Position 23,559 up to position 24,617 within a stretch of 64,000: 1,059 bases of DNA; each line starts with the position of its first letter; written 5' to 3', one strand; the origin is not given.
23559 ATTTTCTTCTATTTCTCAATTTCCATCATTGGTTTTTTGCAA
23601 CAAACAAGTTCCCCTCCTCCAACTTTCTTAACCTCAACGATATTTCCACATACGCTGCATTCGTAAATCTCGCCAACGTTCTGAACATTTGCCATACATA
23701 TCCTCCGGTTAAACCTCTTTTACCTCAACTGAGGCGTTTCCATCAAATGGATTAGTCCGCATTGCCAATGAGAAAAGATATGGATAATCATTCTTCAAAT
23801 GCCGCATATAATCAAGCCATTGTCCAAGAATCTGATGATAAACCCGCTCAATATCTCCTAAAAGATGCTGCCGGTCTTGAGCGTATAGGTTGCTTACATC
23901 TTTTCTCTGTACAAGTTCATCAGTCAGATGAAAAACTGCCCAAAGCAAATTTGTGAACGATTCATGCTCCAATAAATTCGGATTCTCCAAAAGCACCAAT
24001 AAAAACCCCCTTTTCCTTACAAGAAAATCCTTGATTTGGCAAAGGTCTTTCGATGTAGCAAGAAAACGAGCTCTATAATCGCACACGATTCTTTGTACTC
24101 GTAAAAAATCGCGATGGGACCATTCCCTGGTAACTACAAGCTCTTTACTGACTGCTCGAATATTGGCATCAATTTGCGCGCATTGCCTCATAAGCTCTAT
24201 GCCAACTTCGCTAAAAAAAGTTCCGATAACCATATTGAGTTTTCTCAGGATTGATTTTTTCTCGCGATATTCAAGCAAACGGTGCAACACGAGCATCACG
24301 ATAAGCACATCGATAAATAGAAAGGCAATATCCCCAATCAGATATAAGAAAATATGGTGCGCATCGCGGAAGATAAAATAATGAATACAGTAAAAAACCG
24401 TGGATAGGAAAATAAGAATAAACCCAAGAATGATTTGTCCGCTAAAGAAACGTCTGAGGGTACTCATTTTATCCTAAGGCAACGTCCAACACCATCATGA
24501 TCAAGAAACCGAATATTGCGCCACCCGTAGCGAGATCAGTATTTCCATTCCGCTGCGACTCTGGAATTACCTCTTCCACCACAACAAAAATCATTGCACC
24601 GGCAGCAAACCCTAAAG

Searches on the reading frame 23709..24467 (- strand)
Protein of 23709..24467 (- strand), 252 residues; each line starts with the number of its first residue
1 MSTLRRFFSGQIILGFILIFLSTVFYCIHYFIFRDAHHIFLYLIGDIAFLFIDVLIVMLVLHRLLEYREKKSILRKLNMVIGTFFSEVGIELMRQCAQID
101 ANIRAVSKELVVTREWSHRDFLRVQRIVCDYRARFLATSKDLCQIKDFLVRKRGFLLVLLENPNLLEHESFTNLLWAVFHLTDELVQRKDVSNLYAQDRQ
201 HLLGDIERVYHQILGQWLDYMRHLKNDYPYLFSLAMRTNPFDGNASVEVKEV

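Call 3: search_protein_families(library=pfam, proteins=[window:23709-24467:-], max_evalue=0.01)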
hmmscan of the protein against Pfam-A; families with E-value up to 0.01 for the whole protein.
window:23709-24467:- (252 aa): 0 families

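Call 4: search_protein_families(library=ncbifam, proteins=[window:23709-24467:-], max_evalue=0.01)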
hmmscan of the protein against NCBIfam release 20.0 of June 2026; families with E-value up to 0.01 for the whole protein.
window:23709-24467:- (252 aa): 0 families
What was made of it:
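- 23709..24467 (-): MJ1433-like membrane protein, 252 aa: two N-terminal TM helices plus a helical cytoplasmic domain. Function unknown. Its stop lies 13 nt before the Dx start, so the two are probably co-transcribed. No hit in the local Pfam/NCBIfam (calls 3, 4).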

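Call 37: find_homologous_proteins(query=window:23709-24467:-, max_evalue=0.001)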
Query window:23709-24467:- (252 aa): 7948 proteins with E <= 0.001 among 8000 candidates; the best 120 are listed.
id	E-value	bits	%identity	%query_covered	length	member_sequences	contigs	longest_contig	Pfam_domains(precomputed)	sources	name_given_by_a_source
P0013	2.2e-162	557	100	100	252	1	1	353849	PF27246.1,PF27232.1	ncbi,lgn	-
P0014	9.9e-109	381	69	98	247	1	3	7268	PF27246.1,PF27232.1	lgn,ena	-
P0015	4.8e-106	372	67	98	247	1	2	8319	PF27246.1,PF27232.1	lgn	-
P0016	3.2e-105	369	67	98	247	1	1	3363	PF27246.1,PF27232.1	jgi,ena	jgi:hypothetical protein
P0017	1.4e-103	364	66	98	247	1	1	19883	PF27246.1,PF27232.1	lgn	-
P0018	2.6e-103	363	67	98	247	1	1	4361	PF27246.1,PF27232.1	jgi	jgi:hypothetical protein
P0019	6.3e-103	362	66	98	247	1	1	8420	PF27246.1,PF27232.1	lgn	-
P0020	7.9e-103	362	66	98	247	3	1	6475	PF27246.1,PF27232.1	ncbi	-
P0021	1.0e-102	361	64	98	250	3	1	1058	PF27246.1,PF27232.1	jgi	jgi:hypothetical protein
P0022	1.1e-102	361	65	98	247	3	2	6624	PF27246.1,PF27232.1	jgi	jgi:hypothetical protein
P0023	1.5e-102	361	64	98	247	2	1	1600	PF27246.1,PF27232.1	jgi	-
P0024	2.2e-102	360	66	98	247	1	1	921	PF27246.1,PF27232.1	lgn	-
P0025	5.1e-102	359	66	98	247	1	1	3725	PF27246.1,PF27232.1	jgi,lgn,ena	-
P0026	6.9e-102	359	64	98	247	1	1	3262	PF27246.1,PF27232.1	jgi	jgi:hypothetical protein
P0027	7.3e-102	358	66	98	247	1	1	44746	PF27246.1,PF27232.1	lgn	-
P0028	7.6e-102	358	65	98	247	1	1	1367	PF27246.1,PF27232.1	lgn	-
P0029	1.2e-101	358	64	98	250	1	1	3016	PF27246.1,PF27232.1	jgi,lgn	jgi:hypothetical protein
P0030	2.2e-101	357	66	98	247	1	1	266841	PF27246.1,PF27232.1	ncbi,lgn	-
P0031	2.4e-101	357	66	98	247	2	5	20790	PF27246.1,PF27232.1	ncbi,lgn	-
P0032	3.5e-101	356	64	98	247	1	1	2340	PF27246.1,PF27232.1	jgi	jgi:hypothetical protein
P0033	3.6e-101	356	65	98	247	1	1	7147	PF27246.1,PF27232.1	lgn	-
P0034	3.8e-101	356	64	98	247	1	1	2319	PF27246.1,PF27232.1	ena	-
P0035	4.6e-101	356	65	98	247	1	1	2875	PF27246.1,PF27232.1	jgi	jgi:hypothetical protein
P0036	6.3e-101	355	65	98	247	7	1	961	PF27246.1,PF27232.1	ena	-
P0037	6.4e-101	355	65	98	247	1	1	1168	PF27246.1,PF27232.1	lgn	-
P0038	7.8e-101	355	66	98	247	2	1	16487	PF27246.1,PF27232.1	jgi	jgi:hypothetical protein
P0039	9.2e-101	355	64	98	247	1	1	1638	PF27246.1,PF27232.1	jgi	jgi:hypothetical protein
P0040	1.0e-100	355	64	98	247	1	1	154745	PF27246.1,PF27232.1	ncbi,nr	ncbi:MAG: hypothetical protein JW749_02285 [Sedimentisphaerales bacterium]|nr:hypothetical protein [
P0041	1.1e-100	355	65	98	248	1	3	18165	PF27246.1,PF27232.1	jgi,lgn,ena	-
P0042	1.1e-100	355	65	98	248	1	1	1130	PF27246.1,PF27232.1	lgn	-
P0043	2.0e-100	354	65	98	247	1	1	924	PF27246.1,PF27232.1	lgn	-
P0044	2.3e-100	354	66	98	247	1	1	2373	PF27246.1,PF27232.1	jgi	jgi:hypothetical protein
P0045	2.4e-100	354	64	98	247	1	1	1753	PF27246.1,PF27232.1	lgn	-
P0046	2.6e-100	353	63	98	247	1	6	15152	PF27246.1,PF27232.1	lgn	-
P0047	2.9e-100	353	65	98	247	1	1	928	PF27246.1,PF27232.1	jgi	jgi:hypothetical protein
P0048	3.0e-100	353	64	98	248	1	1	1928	PF27246.1,PF27232.1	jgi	jgi:hypothetical protein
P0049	3.0e-100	353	64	98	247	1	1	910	PF27246.1,PF27232.1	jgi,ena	-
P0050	4.2e-100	353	64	98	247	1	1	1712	PF27246.1,PF27232.1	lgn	-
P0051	4.7e-100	353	64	98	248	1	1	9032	PF27246.1,PF27232.1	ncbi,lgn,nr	ncbi:MAG: hypothetical protein PHI59_04905 [Candidatus Omnitrophica bacterium]|nr:hypothetical prote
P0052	4.9e-100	352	64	98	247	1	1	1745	PF27246.1,PF27232.1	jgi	jgi:hypothetical protein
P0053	7.5e-100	352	63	98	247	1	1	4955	PF27246.1,PF27232.1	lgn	-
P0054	8.6e-100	352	65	98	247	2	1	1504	PF27246.1,PF27232.1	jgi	jgi:hypothetical protein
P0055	8.7e-100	352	64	98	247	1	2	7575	PF27246.1,PF27232.1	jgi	jgi:hypothetical protein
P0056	9.0e-100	352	64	98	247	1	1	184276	PF27246.1,PF27232.1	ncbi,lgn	-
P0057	9.2e-100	352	64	98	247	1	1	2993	PF27246.1,PF27232.1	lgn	-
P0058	9.8e-100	352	64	98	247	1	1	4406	PF27246.1,PF27232.1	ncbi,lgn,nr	ncbi:MAG: hypothetical protein JW928_07380 [Candidatus Aureabacteria bacterium]|nr:hypothetical prot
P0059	1.0e-99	351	62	98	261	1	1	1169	PF27246.1,PF27232.1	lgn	-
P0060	1.2e-99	351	65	98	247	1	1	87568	PF27246.1,PF27232.1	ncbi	-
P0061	3.5e-99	350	66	95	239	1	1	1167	PF27246.1,PF27232.1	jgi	-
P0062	3.5e-99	350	63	98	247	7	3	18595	PF27246.1,PF27232.1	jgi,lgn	-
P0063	3.8e-99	350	64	98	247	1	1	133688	PF27246.1,PF27232.1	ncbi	-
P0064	4.9e-99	349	65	98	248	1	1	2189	PF27246.1,PF27232.1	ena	-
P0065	5.4e-99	349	63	98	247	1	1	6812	PF27246.1,PF27232.1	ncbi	-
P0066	5.7e-99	349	64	98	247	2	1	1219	PF27246.1,PF27232.1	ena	-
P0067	6.0e-99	349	64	98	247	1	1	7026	PF27246.1,PF27232.1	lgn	-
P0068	6.4e-99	349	63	98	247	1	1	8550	PF27246.1,PF27232.1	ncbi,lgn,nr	ncbi:hypothetical protein JW933_07925 [candidate division FCPU426 bacterium]|nr:hypothetical protein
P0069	7.5e-99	349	63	98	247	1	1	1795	PF27246.1,PF27232.1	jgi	jgi:hypothetical protein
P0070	9.1e-99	348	63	98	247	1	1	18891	PF27246.1,PF27232.1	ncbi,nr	ncbi:MAG: hypothetical protein JW867_02315 [Candidatus Omnitrophica bacterium]|nr:hypothetical prote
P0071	1.0e-98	348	64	98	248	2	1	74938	PF27246.1,PF27232.1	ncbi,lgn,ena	ncbi:MAG: hypothetical protein WCY09_05035 [Candidatus Omnitrophota bacterium]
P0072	1.0e-98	348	64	98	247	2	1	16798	PF27246.1,PF27232.1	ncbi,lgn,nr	ncbi:MAG: hypothetical protein PHH44_07755 [bacterium]|nr:hypothetical protein [bacterium]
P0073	1.3e-98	348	65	98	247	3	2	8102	PF27246.1,PF27232.1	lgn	-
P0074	1.5e-98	348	64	96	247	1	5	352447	PF27246.1,PF27232.1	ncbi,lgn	-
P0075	1.6e-98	348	64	98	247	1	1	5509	PF27246.1,PF27232.1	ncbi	-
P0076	1.9e-98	347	65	98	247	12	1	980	PF27246.1,PF27232.1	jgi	jgi:hypothetical protein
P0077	2.9e-98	347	65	98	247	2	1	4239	PF27246.1,PF27232.1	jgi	jgi:hypothetical protein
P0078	3.1e-98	347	64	98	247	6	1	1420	PF27246.1,PF27232.1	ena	-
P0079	3.3e-98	347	65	98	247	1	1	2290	PF27246.1,PF27232.1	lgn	-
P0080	3.7e-98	346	62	98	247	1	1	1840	PF27246.1,PF27232.1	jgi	jgi:hypothetical protein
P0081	3.7e-98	346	63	98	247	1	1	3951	PF27246.1,PF27232.1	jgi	jgi:hypothetical protein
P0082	5.8e-98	346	63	98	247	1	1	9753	PF27246.1,PF27232.1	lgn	-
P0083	6.7e-98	346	64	98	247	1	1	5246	PF27246.1,PF27232.1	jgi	jgi:hypothetical protein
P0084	8.7e-98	345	62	98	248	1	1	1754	PF27246.1,PF27232.1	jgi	jgi:hypothetical protein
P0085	9.7e-98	345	64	98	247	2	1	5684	PF27246.1,PF27232.1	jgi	jgi:hypothetical protein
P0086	1.0e-97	345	65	98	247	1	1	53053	PF27246.1,PF27232.1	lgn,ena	-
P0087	1.4e-97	344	64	98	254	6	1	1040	PF27246.1,PF27232.1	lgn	-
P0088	1.6e-97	344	62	98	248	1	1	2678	PF27246.1,PF27232.1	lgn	-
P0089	3.4e-97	343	63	98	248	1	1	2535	PF27246.1,PF27232.1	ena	-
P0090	3.5e-97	343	64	98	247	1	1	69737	PF27246.1,PF27232.1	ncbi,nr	ncbi:MAG: hypothetical protein JW947_05090 [Sedimentisphaerales bacterium]|nr:hypothetical protein [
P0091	3.8e-97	343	61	98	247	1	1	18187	PF27246.1,PF27232.1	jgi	jgi:hypothetical protein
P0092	5.6e-97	342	64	98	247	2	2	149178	PF27246.1,PF27232.1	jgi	-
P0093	7.0e-97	342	62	98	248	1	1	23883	PF27246.1,PF27232.1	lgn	-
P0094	7.0e-97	342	63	98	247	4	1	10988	PF27246.1,PF27232.1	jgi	-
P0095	7.3e-97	342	64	98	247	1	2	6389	PF27246.1,PF27232.1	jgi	jgi:hypothetical protein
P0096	8.2e-97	342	62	98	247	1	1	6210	PF27246.1,PF27232.1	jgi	-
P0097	1.1e-96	342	62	98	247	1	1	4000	PF27246.1,PF27232.1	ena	-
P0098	1.9e-96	341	63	98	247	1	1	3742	PF27246.1,PF27232.1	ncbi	-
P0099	2.0e-96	341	62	98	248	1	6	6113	PF27246.1,PF27232.1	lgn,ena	-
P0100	2.0e-96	341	63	98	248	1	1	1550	PF27246.1,PF27232.1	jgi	jgi:hypothetical protein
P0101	2.2e-96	341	62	98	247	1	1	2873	PF27246.1,PF27232.1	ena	-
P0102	3.2e-96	340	64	98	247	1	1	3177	PF27246.1,PF27232.1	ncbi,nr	ncbi:MAG: hypothetical protein NC820_07640 [Candidatus Omnitrophica bacterium]|nr:hypothetical prote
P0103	3.2e-96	340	62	98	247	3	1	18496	PF27246.1,PF27232.1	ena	-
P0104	3.3e-96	340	63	98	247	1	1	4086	PF27246.1,PF27232.1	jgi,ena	-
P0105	3.3e-96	340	64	98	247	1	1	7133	PF27246.1,PF27232.1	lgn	-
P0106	4.7e-96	339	63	98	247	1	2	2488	PF27246.1,PF27232.1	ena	-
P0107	4.8e-96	339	62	98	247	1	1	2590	PF27246.1,PF27232.1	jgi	jgi:hypothetical protein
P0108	6.9e-96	339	62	98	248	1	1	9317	PF27246.1,PF27232.1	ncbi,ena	-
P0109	8.4e-96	339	61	98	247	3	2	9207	PF27246.1,PF27232.1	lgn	-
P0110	1.0e-95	338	61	98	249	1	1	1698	PF27246.1,PF27232.1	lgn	-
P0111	1.3e-95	338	62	98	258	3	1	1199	PF27246.1,PF27232.1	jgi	jgi:hypothetical protein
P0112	1.3e-95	338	60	98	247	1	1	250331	PF27246.1,PF27232.1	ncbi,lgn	-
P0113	1.4e-95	338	63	98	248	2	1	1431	PF27246.1,PF27232.1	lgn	-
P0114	1.4e-95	338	62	98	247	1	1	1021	PF27246.1,PF27232.1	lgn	-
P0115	1.4e-95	338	63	98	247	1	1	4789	PF27246.1,PF27232.1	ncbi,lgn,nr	ncbi:MAG: hypothetical protein KBA46_06710 [Candidatus Omnitrophica bacterium]|nr:hypothetical prote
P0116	1.4e-95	338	64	98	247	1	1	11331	PF27246.1,PF27232.1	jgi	jgi:hypothetical protein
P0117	1.5e-95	338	66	90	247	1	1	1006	PF27246.1,PF27232.1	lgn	-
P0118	1.8e-95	338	64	98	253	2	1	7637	PF27246.1,PF27232.1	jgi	jgi:hypothetical protein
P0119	1.8e-95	338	62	98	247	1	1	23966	PF27246.1,PF27232.1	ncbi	-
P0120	2.0e-95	337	63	96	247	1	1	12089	PF27246.1,PF27232.1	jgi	-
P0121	2.0e-95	337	61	98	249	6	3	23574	PF27246.1,PF27232.1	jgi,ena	-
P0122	4.4e-95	336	63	98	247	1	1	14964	PF27246.1,PF27232.1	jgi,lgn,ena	-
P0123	6.1e-95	336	63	98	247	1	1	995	PF27246.1,PF27232.1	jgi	jgi:hypothetical protein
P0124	6.8e-95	336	62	98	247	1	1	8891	PF27246.1,PF27232.1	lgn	-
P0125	8.1e-95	335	63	98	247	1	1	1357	PF27246.1,PF27232.1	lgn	-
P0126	1.3e-94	335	65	91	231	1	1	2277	PF27246.1,PF27232.1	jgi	jgi:hypothetical protein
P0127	1.4e-94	335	59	98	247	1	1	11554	PF27246.1,PF27232.1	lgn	-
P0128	1.4e-94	335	61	99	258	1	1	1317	PF27246.1,PF27232.1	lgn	-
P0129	1.7e-94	334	59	98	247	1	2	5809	PF27246.1,PF27232.1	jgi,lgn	-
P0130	2.2e-94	334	62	98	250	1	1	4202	PF27246.1,PF27232.1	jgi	jgi:hypothetical protein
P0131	3.4e-94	333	61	98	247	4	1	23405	PF27246.1,PF27232.1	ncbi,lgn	-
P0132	4.4e-94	333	62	98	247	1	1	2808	PF27246.1,PF27232.1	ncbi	-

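Call 38: find_encoding_contigs(protein=P0030, flank=4000, max_places=2)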
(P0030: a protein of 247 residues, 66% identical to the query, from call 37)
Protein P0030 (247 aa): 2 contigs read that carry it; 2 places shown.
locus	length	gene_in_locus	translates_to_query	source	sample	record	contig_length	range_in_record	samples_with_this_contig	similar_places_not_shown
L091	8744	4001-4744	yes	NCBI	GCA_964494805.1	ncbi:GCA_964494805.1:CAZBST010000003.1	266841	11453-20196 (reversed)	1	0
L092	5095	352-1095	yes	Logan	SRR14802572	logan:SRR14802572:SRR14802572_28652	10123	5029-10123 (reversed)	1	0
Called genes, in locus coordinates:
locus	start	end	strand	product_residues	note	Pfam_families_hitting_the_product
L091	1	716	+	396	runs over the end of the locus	PF00596:Aldolase_II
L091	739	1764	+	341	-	PF00364:Biotin_lipoyl, PF25984:BSH_YknX (faint), PF00198:2-oxoacid_dh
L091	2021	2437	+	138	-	PF01475:FUR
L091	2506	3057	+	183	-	PF00210:Ferritin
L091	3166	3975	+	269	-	PF02535:Zip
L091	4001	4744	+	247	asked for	PF27246:MJ1433_N, PF27232:MJ1433_C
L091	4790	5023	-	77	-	PF04415:DUF515 (faint)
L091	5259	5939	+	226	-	PF00440:TetR_N, PF09209:CecR_C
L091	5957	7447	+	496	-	PF02321:OEP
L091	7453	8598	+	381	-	PF25917:BSH_RND, PF25881:HH_YBHG (faint), PF25954:Beta-barrel_RND_2, PF25967:RND-MFP_C, PF25989:YknX_C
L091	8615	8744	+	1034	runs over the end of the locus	PF00873:ACR_tran, PF02355:SecD_SecF_C (faint), PF03176:MMPL (faint)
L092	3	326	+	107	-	?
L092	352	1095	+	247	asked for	PF27246:MJ1433_N, PF27232:MJ1433_C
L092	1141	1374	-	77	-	PF04415:DUF515 (faint)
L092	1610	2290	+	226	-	PF00440:TetR_N, PF09209:CecR_C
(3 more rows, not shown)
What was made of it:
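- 23709..24467 (-): Homologues carry precomputed PF27246/PF27232, named MJ1433_N/MJ1433_C (calls 37, 38).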

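Call 39: find_encoding_contigs(protein=P0074, flank=4000, max_places=2)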
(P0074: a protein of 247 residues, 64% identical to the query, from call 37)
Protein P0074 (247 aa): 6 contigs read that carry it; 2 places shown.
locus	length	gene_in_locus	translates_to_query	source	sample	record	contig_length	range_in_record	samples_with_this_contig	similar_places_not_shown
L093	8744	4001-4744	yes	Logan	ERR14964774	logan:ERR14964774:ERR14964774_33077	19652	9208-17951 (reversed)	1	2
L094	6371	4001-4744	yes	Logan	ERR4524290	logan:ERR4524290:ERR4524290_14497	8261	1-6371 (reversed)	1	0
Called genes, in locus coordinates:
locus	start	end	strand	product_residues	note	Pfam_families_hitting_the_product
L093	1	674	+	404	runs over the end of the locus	PF05050:Methyltransf_21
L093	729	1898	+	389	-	PF00657:Lipase_GDSL (weak), PF13472:Lipase_GDSL_2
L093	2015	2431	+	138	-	PF01475:FUR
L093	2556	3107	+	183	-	PF00210:Ferritin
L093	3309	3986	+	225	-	PF02535:Zip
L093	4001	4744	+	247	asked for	PF27246:MJ1433_N, PF27232:MJ1433_C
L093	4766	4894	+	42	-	PF06397:Desulfoferrod_N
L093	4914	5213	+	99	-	PF02915:Rubrerythrin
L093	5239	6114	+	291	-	PF02915:Rubrerythrin (faint), PF01988:VIT1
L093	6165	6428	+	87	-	-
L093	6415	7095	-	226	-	PF02463:SMC_N (faint), PF00005:ABC_tran, PF13555:AAA_29 (weak), PF13304:AAA_21 (faint)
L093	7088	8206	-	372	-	PF12704:MacB_PCD, PF02687:FtsX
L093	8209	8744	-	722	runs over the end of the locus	PF07143:AttH (weak), PF17186:, PF00348:polyprenyl_synt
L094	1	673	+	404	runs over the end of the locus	PF05050:Methyltransf_21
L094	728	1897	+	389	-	PF00657:Lipase_GDSL (weak), PF13472:Lipase_GDSL_2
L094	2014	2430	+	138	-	PF01475:FUR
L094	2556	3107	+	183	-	PF00210:Ferritin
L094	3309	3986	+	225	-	PF02535:Zip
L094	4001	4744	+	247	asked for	PF27246:MJ1433_N, PF27232:MJ1433_C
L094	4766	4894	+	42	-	PF06397:Desulfoferrod_N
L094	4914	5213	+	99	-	PF02915:Rubrerythrin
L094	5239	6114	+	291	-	PF02915:Rubrerythrin (faint), PF01988:VIT1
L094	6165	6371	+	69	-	?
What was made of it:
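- Fur-ferritin-ZIP-MJ1433-like-Dx-rubrerythrin-VIT1 (call 39).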

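Call 40: find_encoding_contigs(protein=P0040, flank=4000, max_places=2)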
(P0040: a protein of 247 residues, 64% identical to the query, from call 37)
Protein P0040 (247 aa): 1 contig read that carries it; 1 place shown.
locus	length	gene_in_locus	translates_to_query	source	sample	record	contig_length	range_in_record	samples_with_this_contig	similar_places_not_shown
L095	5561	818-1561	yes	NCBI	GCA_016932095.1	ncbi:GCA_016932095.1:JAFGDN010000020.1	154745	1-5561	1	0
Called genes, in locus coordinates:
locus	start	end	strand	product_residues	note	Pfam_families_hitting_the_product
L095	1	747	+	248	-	PF01988:VIT1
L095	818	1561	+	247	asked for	PF27246:MJ1433_N, PF27232:MJ1433_C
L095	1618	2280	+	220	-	PF04973:NMN_transporter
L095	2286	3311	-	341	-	PF02881:SRP54_N, PF06414:Zeta_toxin (weak), PF13604:AAA_30 (weak), PF13191:AAA_16 (weak), PF13401:AAA_22 (weak), PF00448:SRP54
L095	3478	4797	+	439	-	PF00308:Bac_DnaA, PF22688:Hda_lid, PF08299:Bac_DnaA_C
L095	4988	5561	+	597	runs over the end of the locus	PF13432:TPR_16 (faint), PF07719:TPR_2 (faint), PF12895:ANAPC3 (faint), PF13181:TPR_8 (faint), PF13428:TPR_14 (faint), PF13525:YfiO (faint), PF14559:TPR_19 (faint), PF13174:TPR_6 (weak), +4 more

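Call 41: find_encoding_contigs(protein=P0013, flank=10000, max_places=2)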
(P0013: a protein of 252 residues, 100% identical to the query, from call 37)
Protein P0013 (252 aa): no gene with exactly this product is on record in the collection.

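Call 43: search_solved_structures(query=window:23709-24467:-, max_evalue=1, show_alignments=2)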
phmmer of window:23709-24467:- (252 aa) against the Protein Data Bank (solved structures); distinct sequences matched with E-value up to 1: 3.
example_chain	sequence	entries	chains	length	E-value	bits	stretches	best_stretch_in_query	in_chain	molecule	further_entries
6qld_Z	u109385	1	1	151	0.19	14.8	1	137-209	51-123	Inner kinetochore subunit NKP2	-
10dq_Z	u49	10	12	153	0.2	14.8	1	137-209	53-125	Inner kinetochore subunit NKP2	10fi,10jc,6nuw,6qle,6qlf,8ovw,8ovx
8zvk_A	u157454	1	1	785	0.41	13.7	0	183-238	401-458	AaBgIC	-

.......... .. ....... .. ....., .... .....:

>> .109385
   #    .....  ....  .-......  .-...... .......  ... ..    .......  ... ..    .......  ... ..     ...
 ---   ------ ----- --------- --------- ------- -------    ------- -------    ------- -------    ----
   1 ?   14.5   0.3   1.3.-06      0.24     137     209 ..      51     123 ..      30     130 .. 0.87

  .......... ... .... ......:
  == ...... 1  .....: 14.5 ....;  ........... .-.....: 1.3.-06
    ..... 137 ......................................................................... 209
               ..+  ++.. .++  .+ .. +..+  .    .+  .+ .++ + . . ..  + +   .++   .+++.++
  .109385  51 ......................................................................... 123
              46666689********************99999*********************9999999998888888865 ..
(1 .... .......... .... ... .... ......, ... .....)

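Call 56: predict_structure(alignment_id=A5)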
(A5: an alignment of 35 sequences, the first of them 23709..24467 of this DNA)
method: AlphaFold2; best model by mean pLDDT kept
length: 252 residues; sequences in the alignment: 35
mean_pLDDT: 86.2   pTM: 0.73
mean pLDDT of the five models: 86.2, 85.6, 84.9, 82.1, 80.3
residues with pLDDT >= 90: 110; 70-90: 126; 50-70: 13; < 50: 3
segments of 3 or more residues with pLDDT < 50: 1-3
pLDDT, mean of each block of 10 residues (from residue 1): 53 76 76 75 81 87 86 87 94 93 89 91 93 88 94 95 88 96 91 88 94 95 90 88 72 56
secondary structure, 60 per line:
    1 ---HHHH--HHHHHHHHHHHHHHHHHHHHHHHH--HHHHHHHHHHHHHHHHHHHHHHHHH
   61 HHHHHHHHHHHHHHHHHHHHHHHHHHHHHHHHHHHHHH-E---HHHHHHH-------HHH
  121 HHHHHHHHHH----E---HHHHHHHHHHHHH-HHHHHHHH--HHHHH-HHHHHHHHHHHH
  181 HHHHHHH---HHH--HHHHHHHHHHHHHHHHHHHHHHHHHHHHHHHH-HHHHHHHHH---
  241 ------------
elements in order: H4-7 H10-33 H36-98 H104-110 H118-130 H139-151 H153-160 H163-167 H169-187 H196-227 H229-237

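Call 66: find_related_loci(query=A5, collection=metagenome_contigs, flank=4000)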
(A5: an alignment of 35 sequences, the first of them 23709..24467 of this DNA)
Query A5 (252 aa) in metagenome_contigs; peptide patterns used: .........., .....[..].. (x = any residue, [..] = any of these).
600 stretches matched a pattern (row limit reached: there are more); 577 encode a relative of the query (tblastn E <= 1e-3); the best 80 are kept; 80 distinct loci.
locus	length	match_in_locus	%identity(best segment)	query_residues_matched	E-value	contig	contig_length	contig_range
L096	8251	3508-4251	65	3-250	2e-102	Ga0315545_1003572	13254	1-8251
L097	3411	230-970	64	4-250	6e-104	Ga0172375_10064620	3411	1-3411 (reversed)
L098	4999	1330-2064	65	4-248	7e-102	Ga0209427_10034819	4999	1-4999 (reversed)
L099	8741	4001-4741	61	4-250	2e-101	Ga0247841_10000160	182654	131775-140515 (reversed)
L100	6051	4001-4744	65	4-251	4e-99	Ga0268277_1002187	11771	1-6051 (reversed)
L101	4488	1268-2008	59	4-250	4e-97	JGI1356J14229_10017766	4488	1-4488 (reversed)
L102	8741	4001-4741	56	4-250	2e-94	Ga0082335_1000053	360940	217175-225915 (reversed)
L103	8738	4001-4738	57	5-250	6e-93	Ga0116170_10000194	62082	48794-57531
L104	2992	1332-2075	58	4-251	2e-93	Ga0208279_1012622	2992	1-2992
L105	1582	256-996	59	4-250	2e-97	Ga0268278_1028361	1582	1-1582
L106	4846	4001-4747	62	2-250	5e-91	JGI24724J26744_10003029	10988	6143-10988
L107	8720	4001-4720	57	11-250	3e-90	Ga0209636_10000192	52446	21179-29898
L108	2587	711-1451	55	3-249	3e-92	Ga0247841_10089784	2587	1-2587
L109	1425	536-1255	59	11-250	2e-95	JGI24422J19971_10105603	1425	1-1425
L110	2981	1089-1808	58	11-250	2e-89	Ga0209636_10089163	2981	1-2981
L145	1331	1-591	62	54-250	3e-89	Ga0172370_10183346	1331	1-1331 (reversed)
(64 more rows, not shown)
